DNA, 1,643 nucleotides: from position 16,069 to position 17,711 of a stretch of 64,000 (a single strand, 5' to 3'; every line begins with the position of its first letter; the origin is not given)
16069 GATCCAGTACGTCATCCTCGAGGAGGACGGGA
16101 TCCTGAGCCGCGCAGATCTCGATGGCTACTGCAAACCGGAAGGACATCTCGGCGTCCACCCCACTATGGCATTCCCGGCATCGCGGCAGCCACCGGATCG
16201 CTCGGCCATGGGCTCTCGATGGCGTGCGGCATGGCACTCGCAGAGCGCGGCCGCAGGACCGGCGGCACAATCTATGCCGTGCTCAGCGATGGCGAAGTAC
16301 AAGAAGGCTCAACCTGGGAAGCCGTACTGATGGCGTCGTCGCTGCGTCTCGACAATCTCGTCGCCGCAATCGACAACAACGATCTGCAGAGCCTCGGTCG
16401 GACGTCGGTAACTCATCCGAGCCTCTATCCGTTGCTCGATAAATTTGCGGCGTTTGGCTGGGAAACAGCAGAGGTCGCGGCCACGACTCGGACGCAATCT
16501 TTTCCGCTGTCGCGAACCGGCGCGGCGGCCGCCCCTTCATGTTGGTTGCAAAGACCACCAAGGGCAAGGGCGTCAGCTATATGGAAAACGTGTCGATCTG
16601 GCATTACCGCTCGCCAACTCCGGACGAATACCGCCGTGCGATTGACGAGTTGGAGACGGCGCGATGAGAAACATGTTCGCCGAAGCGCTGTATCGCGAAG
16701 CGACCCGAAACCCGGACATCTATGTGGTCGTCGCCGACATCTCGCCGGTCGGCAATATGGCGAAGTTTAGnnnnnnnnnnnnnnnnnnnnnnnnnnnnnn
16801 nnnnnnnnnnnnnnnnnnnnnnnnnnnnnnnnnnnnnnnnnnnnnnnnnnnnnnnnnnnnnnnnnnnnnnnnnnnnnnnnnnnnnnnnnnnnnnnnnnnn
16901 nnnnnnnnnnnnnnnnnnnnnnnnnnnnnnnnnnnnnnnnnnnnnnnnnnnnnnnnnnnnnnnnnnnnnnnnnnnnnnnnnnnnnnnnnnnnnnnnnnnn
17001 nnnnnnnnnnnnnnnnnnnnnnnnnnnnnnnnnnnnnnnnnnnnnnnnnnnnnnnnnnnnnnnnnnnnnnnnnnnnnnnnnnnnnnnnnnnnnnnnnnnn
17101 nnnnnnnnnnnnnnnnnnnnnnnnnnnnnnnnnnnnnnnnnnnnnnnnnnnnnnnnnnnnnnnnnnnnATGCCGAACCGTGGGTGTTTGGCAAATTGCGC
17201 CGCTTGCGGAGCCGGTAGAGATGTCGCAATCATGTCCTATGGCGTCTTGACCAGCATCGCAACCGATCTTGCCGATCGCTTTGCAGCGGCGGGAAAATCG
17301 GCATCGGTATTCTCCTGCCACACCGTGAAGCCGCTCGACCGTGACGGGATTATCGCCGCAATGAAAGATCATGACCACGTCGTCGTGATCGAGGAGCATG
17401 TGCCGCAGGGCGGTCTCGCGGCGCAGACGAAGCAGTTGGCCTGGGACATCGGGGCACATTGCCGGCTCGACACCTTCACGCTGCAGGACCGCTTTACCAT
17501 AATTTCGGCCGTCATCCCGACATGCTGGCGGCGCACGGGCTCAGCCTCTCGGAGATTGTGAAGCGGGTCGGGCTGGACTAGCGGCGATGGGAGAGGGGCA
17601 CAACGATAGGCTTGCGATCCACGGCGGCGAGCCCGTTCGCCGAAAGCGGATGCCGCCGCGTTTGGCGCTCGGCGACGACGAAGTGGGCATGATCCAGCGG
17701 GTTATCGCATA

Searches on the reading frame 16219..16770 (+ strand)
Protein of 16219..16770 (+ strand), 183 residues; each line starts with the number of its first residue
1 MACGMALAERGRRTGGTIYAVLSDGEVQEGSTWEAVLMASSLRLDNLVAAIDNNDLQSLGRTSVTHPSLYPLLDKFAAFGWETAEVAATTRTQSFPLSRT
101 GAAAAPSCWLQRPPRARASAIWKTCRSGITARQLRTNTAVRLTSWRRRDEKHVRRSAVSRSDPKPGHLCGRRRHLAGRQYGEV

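Call 61: search_protein_families(library=pfam, proteins=[window:16219-16770:+], max_evalue=0.01)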
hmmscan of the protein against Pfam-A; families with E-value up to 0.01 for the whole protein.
window:16219-16770:+ (183 aa): 2 families
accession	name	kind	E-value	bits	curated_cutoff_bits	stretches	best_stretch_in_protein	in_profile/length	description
PF00456.26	Transketolase_N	-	8.7e-11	41.8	22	1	17-92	146-219/334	Transketolase, thiamine diphosphate binding domain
PF13292.11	DXP_synthase_N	-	0.0087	15.8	21.2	0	2-54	120-172/274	1-deoxy-D-xylulose-5-phosphate synthase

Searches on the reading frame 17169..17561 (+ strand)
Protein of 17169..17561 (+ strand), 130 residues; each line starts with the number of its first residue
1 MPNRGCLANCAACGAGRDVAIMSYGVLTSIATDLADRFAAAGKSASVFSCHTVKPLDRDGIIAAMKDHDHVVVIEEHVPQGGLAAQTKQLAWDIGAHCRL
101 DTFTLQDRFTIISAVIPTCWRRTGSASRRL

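Call 61: search_protein_families(library=pfam, proteins=[window:17169-17561:+], max_evalue=0.01)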
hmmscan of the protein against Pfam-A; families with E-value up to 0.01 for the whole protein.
window:17169-17561:+ (130 aa): 2 families
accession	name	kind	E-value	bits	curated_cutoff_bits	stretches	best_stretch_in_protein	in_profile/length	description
PF02780.25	Transketolase_C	-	6e-17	62.1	25.9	1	15-87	8-80/124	Transketolase, C-terminal domain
PF17147.9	PFOR_II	-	0.0016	19.2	27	1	18-82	2-66/102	Pyruvate:ferredoxin oxidoreductase core domain II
